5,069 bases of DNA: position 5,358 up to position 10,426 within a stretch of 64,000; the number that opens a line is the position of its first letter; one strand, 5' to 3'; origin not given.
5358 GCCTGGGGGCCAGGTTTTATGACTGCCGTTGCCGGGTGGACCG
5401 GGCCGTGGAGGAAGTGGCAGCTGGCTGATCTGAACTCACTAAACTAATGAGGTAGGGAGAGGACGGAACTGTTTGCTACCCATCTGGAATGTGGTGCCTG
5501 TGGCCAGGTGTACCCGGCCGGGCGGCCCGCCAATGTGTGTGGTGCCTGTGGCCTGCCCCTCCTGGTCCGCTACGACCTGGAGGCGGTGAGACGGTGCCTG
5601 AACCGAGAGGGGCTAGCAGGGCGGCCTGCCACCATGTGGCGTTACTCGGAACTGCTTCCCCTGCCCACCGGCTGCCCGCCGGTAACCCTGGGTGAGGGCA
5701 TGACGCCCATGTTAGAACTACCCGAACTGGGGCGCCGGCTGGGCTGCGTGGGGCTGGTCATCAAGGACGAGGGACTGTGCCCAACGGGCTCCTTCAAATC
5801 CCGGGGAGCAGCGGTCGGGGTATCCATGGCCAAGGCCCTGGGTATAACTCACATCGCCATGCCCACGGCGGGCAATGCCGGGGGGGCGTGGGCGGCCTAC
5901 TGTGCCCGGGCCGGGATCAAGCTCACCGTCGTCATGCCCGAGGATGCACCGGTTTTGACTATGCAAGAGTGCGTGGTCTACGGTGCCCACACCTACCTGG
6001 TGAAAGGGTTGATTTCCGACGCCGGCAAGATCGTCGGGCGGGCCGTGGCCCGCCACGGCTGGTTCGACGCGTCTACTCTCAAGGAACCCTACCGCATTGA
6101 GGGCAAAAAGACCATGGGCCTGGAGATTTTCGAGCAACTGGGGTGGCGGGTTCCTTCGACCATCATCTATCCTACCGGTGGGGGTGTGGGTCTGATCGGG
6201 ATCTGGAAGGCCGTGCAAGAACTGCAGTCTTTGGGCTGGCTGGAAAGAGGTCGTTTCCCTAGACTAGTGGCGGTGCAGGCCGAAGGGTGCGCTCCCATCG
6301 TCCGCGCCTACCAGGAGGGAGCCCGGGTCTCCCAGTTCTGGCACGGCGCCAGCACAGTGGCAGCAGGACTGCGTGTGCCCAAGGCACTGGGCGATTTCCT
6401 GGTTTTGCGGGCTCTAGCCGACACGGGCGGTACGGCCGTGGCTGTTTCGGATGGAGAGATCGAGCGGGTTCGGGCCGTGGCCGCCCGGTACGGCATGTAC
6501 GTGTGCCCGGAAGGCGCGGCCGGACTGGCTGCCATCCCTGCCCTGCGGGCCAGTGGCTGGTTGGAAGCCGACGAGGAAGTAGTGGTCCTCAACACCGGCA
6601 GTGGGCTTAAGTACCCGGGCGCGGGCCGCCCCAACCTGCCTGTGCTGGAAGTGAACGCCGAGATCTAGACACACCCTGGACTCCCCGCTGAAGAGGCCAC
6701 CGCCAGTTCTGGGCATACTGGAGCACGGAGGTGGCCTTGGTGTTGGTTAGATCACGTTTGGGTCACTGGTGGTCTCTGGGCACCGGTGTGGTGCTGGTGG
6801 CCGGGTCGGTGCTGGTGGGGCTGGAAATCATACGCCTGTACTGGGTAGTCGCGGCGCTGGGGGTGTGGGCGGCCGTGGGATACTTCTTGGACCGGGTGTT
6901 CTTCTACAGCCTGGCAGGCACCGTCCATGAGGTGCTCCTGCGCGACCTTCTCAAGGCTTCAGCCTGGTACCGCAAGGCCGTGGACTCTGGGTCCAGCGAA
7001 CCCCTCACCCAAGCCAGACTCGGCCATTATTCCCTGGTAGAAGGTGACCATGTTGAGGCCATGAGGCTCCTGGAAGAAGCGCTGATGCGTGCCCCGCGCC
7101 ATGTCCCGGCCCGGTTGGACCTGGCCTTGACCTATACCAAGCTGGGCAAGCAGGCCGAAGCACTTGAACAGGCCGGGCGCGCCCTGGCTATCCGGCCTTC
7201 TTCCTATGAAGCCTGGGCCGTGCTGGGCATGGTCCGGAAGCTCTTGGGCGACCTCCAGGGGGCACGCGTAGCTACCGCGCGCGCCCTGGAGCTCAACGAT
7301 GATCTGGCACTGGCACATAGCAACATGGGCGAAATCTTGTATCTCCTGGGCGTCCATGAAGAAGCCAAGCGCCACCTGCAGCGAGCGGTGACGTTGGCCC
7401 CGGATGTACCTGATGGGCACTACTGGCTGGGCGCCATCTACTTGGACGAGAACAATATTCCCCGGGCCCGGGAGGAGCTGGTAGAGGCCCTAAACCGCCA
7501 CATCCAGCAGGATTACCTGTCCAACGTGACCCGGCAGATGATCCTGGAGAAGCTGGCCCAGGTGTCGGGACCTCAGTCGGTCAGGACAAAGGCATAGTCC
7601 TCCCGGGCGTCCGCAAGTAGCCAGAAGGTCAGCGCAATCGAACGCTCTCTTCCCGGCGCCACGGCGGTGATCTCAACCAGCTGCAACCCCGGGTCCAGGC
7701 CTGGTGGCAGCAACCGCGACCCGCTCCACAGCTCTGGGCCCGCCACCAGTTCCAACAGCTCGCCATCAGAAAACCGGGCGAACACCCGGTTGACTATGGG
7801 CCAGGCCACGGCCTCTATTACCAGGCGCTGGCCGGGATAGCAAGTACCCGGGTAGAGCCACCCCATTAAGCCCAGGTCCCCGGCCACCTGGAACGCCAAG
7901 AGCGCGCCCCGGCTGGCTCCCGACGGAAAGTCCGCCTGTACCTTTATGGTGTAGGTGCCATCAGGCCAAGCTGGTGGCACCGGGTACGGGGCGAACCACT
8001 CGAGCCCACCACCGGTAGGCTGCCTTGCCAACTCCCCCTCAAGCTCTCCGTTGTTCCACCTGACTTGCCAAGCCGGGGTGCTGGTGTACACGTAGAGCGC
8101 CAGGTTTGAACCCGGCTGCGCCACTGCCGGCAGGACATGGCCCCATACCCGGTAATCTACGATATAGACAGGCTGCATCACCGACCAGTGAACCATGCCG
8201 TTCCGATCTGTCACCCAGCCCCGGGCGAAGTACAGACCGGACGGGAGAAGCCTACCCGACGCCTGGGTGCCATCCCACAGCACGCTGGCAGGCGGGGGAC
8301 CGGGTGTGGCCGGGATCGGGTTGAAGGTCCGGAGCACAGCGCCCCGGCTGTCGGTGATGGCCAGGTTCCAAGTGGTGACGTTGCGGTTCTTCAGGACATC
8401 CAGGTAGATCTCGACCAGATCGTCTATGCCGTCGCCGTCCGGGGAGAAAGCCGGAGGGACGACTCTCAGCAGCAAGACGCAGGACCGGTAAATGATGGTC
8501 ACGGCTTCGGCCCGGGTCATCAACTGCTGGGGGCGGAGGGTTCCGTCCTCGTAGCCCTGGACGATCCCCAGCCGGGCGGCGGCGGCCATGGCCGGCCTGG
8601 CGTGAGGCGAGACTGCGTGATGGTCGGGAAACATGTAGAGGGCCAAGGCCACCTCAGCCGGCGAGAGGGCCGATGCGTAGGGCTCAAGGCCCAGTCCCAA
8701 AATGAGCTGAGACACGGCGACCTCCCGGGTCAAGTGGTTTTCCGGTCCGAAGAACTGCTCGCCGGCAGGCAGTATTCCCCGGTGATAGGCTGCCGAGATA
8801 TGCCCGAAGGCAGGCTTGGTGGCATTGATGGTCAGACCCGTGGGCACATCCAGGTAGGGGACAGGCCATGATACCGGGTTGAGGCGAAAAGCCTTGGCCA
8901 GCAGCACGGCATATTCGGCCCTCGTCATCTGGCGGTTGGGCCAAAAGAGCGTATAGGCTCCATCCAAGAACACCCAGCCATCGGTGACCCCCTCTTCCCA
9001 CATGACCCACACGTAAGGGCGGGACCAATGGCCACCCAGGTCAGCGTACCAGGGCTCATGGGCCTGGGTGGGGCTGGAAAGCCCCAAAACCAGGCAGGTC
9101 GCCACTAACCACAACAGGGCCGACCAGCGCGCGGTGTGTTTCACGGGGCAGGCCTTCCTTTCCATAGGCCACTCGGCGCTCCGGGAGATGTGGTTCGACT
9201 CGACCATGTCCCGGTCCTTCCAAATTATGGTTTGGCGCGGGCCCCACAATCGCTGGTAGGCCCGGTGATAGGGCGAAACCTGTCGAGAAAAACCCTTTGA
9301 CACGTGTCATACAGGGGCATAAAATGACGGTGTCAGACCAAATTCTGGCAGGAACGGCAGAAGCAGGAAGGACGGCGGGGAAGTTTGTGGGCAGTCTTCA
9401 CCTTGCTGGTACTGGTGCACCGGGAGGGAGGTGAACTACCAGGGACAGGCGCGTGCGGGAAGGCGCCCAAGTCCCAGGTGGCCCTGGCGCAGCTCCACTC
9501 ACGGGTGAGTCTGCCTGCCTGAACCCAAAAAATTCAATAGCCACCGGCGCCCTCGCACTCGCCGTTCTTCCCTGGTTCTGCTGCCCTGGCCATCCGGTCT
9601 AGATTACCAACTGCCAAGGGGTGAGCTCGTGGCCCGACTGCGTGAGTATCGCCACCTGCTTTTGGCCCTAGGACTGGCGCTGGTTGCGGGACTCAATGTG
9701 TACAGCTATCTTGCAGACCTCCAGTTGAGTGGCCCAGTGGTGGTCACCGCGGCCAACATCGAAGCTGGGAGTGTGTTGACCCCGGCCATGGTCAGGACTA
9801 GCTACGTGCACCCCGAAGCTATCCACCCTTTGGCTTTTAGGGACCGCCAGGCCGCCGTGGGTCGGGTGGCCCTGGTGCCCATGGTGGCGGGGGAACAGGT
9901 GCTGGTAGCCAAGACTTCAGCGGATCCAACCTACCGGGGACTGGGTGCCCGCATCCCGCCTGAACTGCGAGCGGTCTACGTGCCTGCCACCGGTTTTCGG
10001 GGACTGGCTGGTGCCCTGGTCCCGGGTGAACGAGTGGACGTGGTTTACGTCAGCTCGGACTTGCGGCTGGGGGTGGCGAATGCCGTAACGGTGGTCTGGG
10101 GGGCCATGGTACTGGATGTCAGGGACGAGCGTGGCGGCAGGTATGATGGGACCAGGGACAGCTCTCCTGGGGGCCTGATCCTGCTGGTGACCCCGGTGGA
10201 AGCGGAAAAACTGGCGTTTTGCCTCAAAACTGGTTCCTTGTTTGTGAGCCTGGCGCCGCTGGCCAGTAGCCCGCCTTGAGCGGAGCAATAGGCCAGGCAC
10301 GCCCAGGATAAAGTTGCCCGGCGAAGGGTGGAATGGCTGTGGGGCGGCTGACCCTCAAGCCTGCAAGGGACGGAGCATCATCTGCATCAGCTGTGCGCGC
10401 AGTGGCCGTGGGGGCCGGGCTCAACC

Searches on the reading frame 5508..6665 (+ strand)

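Call 37: search_protein_families(library=pfam, proteins=[window:5508-6665:+], max_evalue=0.001)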
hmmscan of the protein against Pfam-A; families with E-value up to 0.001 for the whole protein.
window:5508-6665:+ (386 aa): 1 family
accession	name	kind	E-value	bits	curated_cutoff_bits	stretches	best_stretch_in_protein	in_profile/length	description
PF00291.31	PALP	-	1e-67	229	35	1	59-364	1-295/295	Pyridoxal-phosphate dependent enzyme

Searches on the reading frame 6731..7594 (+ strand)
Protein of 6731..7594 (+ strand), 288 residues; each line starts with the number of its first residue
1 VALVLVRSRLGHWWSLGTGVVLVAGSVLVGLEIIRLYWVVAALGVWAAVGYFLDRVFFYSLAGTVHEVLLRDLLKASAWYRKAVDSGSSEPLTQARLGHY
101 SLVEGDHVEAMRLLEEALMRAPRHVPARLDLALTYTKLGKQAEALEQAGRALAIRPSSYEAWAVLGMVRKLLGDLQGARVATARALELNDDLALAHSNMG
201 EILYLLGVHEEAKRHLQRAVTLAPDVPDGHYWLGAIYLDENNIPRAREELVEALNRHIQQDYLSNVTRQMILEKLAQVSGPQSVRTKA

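Call 37: search_protein_families(library=pfam, proteins=[window:6731-7594:+], max_evalue=0.001)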
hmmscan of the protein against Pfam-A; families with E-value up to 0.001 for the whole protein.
window:6731-7594:+ (288 aa): 18 families
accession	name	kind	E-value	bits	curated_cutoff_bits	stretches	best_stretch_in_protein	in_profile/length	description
PF07719.23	TPR_2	-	5.8e-24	82.6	27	1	193-225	1-33/34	Tetratricopeptide repeat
PF00515.34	TPR_1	-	9e-20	70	27.8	1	193-225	1-33/34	Tetratricopeptide repeat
PF14559.12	TPR_19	-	5.8e-16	59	25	2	104-163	4-63/68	Tetratricopeptide repeat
PF13414.12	TPR_11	-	8.5e-16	57.8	26.8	1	200-238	1-39/42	TPR repeat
PF13431.12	TPR_17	-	3.1e-14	52.4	24.4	0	216-248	2-34/34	Tetratricopeptide repeat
PF13181.12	TPR_8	-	3.3e-14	52.2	25.7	0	196-225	4-33/34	Tetratricopeptide repeat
PF13428.12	TPR_14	-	1.6e-11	44.1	23.5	1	127-166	3-42/44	Tetratricopeptide repeat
PF13432.12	TPR_16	-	2.9e-10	40.8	32.7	1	209-253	13-56/65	Tetratricopeptide repeat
PF13424.12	TPR_12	-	3e-10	40.6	30.1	2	191-237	1-55/77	Tetratricopeptide repeat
PF07721.20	TPR_4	-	4.5e-08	33.4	27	0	193-218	1-26/26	Tetratricopeptide repeat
PF13371.12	TPR_9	-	4e-07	30.4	35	0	102-146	6-50/73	Tetratricopeptide repeat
PF13174.12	TPR_6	-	7.8e-07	29.8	26.3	0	198-225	5-32/33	Tetratricopeptide repeat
PF23914.1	TPR_CcmH_CycH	-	3.3e-06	27.5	42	1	152-248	43-142/158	Cytochrome c-type biogenesis protein H TPR domain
PF13374.12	TPR_10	-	1.6e-05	25.2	27.5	0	128-155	5-32/42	Tetratricopeptide repeat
PF12895.13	ANAPC3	-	2.3e-05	25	27.2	0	77-148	9-79/82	Anaphase-promoting complex, cyclosome, subunit 3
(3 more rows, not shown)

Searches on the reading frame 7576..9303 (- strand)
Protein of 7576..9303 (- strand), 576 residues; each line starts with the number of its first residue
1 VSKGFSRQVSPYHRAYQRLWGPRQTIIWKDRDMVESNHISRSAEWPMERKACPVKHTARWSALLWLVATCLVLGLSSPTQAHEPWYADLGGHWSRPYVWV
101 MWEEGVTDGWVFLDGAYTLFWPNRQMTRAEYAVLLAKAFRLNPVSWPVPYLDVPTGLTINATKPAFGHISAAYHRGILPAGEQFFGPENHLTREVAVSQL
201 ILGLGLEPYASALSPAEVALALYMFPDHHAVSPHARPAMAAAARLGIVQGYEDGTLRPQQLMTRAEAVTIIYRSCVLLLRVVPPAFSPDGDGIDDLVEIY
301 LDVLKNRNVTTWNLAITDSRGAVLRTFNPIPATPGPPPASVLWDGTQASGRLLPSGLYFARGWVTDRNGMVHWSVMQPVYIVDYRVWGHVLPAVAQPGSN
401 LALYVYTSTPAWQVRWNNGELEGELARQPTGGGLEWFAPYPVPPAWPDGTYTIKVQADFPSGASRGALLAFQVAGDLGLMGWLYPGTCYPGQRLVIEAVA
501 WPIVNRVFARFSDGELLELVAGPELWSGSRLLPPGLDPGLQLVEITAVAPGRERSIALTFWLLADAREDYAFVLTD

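Call 37: search_protein_families(library=pfam, proteins=[window:7576-9303:-], max_evalue=0.001)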
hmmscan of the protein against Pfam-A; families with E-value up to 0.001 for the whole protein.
window:7576-9303:- (576 aa): 2 families
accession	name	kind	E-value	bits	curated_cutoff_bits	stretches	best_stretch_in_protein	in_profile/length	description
PF00395.25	SLH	-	6.5e-19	68.1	20.8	1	226-267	3-43/44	S-layer homology domain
PF13860.13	FlgD_ig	-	2e-05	24.9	27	0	306-358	19-69/79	FlgD Ig-like domain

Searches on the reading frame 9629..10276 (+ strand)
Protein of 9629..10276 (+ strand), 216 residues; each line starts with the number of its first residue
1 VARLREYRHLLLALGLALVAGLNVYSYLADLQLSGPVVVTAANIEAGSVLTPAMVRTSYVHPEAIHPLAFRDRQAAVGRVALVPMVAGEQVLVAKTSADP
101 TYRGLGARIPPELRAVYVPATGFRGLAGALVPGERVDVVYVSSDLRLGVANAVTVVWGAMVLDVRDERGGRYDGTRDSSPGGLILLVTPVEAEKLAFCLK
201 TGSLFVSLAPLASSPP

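Call 37: search_protein_families(library=pfam, proteins=[window:9629-10276:+], max_evalue=0.001)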
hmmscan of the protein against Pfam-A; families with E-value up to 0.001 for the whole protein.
window:9629-10276:+ (216 aa): 2 families
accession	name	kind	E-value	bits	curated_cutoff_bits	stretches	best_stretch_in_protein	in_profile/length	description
PF16976.10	RcpC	-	7.6e-11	42.4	28.8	1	104-208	2-113/114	Flp pilus assembly protein RcpC/CpaB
PF08666.17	SAF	-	4.1e-08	34.1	21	1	36-93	2-59/63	SAF domain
